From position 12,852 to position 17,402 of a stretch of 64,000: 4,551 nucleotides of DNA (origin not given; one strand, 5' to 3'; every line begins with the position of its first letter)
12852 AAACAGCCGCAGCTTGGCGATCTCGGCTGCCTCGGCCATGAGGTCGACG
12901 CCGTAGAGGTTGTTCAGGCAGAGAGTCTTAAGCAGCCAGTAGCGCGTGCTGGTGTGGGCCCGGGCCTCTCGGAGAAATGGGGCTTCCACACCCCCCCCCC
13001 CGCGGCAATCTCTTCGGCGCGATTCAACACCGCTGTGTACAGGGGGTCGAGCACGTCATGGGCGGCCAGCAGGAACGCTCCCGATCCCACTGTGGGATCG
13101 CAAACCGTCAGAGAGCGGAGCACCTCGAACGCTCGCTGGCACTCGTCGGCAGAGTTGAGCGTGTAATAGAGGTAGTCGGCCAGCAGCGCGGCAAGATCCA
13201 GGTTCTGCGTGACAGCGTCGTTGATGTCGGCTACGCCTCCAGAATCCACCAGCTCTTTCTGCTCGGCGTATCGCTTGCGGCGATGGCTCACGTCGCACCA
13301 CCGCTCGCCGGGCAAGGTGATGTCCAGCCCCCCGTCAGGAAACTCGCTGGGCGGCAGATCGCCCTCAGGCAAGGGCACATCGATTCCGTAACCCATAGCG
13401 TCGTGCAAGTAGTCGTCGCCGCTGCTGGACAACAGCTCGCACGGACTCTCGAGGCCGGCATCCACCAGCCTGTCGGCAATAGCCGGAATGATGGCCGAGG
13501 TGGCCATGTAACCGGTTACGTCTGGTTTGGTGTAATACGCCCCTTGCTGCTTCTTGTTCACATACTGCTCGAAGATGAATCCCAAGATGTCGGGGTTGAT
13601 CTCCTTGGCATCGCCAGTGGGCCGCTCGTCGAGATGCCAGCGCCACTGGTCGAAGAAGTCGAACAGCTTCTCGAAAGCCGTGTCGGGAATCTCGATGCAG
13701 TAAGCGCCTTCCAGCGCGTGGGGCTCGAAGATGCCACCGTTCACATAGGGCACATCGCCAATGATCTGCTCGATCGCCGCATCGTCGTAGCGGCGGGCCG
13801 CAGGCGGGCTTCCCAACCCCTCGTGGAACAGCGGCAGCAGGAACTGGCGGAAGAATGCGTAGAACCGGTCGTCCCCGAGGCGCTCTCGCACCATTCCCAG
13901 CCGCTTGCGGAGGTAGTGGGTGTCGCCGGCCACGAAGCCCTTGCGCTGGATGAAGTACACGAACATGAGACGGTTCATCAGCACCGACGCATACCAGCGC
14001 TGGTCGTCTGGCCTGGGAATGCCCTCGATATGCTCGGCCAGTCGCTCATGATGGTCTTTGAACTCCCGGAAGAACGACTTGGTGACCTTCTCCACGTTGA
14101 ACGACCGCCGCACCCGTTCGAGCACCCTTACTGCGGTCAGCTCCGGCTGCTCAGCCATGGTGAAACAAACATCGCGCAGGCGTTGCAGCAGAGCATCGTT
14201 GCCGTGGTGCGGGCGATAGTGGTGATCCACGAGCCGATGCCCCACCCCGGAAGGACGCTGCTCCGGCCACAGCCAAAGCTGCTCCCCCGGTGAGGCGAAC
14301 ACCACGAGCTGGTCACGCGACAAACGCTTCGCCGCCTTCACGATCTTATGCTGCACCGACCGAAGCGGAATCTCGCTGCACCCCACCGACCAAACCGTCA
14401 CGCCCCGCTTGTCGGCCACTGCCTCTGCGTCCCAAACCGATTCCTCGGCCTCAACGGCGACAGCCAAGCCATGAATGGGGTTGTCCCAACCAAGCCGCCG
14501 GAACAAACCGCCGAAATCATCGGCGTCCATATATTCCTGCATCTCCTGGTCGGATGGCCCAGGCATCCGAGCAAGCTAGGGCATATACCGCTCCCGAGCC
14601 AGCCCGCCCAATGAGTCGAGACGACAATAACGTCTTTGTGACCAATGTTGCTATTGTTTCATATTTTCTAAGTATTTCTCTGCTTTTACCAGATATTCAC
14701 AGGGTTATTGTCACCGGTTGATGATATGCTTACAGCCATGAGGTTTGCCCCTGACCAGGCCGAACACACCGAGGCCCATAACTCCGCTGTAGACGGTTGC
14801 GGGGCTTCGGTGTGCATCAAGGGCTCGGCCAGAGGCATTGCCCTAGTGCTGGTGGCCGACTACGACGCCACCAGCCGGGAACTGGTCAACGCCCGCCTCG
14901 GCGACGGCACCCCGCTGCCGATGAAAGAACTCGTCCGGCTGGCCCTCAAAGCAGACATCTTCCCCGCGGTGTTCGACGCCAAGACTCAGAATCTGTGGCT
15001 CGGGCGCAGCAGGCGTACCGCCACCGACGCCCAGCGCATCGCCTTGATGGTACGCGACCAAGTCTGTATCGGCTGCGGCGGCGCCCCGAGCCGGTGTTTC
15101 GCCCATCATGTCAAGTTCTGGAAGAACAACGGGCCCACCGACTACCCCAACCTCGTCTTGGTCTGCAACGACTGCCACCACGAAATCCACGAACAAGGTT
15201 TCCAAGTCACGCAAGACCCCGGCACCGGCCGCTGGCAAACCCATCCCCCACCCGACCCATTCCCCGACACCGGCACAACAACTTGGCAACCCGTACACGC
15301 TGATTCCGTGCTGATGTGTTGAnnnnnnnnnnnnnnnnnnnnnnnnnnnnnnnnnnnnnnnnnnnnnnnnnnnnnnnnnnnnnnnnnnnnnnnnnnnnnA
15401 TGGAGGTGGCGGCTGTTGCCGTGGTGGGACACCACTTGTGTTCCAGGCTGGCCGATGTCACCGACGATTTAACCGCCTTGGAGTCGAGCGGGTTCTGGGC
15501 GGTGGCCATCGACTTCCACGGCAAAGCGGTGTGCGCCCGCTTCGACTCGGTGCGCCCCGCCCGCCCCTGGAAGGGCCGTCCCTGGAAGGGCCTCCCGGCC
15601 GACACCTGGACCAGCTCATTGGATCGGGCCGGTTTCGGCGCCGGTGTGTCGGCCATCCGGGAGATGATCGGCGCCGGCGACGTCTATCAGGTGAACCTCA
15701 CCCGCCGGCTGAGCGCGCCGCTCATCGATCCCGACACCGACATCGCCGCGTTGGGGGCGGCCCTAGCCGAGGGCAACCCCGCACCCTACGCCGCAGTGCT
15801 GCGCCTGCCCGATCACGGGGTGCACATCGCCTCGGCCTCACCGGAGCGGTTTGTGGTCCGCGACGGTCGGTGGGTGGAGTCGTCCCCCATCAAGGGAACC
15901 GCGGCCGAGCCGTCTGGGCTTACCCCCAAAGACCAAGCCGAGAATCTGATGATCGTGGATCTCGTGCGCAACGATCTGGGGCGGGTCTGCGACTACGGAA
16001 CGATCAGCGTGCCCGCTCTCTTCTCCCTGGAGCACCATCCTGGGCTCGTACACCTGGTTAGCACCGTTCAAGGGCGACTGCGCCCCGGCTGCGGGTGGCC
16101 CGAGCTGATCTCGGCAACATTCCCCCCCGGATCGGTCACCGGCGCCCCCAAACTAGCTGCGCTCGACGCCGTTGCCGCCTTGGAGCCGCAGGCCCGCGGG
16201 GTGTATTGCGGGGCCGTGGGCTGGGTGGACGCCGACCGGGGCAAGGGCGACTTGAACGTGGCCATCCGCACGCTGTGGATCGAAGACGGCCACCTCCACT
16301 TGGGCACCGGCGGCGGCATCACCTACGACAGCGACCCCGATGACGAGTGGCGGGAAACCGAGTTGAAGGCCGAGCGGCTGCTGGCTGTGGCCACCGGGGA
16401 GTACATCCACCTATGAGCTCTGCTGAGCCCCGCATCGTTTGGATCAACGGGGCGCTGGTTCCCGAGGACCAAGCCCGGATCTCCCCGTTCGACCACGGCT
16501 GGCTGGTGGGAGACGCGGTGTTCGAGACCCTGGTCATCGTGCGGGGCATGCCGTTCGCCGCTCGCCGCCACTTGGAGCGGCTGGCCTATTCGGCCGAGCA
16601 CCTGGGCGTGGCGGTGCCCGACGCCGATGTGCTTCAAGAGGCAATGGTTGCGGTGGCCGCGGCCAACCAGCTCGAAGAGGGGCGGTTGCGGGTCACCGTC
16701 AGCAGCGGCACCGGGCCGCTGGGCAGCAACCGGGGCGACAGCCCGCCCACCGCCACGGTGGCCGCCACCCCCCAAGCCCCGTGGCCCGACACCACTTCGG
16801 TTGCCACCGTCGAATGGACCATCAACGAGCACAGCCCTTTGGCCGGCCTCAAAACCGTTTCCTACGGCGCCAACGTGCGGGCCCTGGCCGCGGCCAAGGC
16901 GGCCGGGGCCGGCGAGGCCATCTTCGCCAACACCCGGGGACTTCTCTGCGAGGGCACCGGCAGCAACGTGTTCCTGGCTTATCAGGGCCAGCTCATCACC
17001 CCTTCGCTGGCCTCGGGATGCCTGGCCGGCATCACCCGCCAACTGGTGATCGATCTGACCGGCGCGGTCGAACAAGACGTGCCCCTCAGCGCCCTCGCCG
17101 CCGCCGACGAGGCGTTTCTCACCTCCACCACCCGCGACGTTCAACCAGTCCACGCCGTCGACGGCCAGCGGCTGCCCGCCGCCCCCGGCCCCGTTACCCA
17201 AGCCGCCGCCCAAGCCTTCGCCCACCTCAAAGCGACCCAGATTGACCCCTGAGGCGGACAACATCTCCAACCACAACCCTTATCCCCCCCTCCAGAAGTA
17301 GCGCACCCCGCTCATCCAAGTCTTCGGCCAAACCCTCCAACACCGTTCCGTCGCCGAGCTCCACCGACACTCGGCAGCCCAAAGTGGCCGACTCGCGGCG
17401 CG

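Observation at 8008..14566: Two-gene module: large Eco57I/PglX-like adenine methyltransferase translationally coupled to a PLD-nuclease/SNF2-helicase fusion, a candidate non-canonical ATP-dependent restriction/defence system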

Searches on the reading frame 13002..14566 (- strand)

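Call 46: find_related_loci(query=window:13002-14566:-, collection=metagenome_contigs, flank=6000)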
Query window:13002-14566:- (521 aa) in metagenome_contigs; peptide patterns used: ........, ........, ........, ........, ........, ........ (x = any residue, [..] = any of these).
76 stretches matched a pattern; 10 encode a relative of the query (tblastn E <= 1e-3); 10 distinct loci.
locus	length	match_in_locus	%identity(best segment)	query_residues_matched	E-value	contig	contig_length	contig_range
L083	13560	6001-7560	88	1-521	0e+0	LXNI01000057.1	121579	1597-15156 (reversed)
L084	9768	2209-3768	89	1-521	0e+0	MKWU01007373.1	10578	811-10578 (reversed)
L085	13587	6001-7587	65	8-521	0e+0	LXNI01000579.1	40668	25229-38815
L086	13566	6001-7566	62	9-521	0e+0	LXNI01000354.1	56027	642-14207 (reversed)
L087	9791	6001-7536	41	11-520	2e-116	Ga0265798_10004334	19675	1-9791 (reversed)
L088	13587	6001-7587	36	11-516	9e-111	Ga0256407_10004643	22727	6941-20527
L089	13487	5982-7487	40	25-516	2e-106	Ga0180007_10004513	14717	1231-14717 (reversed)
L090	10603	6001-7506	40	25-516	2e-106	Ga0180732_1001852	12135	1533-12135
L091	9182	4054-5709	36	5-520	2e-97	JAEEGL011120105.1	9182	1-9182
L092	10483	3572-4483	28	148-519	3e-23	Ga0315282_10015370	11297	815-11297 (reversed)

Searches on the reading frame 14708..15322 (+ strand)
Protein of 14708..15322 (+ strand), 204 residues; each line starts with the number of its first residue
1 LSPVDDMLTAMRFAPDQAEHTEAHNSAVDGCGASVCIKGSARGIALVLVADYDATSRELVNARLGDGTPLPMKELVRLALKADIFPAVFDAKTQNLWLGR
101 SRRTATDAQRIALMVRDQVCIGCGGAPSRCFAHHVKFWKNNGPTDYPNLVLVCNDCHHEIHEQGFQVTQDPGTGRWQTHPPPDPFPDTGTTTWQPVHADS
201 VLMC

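Call 13: search_protein_families(library=pfam, proteins=[window:14708-15322:+], max_evalue=0.001)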
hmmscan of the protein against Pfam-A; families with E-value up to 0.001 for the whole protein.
window:14708-15322:+ (204 aa): 2 families
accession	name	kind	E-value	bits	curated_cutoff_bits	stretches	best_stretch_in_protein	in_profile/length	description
PF02720.22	DUF222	-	3.8e-08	33.4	24.4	1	31-117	222-306/306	Domain of unknown function (DUF222)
PF01844.29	HNH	-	4.9e-06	27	21.4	1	121-162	2-46/47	HNH endonuclease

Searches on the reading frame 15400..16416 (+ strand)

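Call 13: search_protein_families(library=pfam, proteins=[window:15400-16416:+], max_evalue=0.001)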
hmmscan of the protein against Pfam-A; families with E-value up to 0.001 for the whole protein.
window:15400-16416:+ (338 aa): 1 family
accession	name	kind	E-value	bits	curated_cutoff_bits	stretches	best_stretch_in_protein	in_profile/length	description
PF00425.24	Chorismate_bind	-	4.8e-73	246.3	27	1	77-323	3-257/257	chorismate binding enzyme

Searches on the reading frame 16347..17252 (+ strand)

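Call 13: search_protein_families(library=pfam, proteins=[window:16347-17252:+], max_evalue=0.001)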
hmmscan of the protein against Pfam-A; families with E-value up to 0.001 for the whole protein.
window:16347-17252:+ (301 aa): 1 family
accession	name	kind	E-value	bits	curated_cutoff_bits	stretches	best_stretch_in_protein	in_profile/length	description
PF01063.24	Aminotran_4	-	1.2e-51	176.1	28.5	1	58-271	2-223/223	Amino-transferase class IV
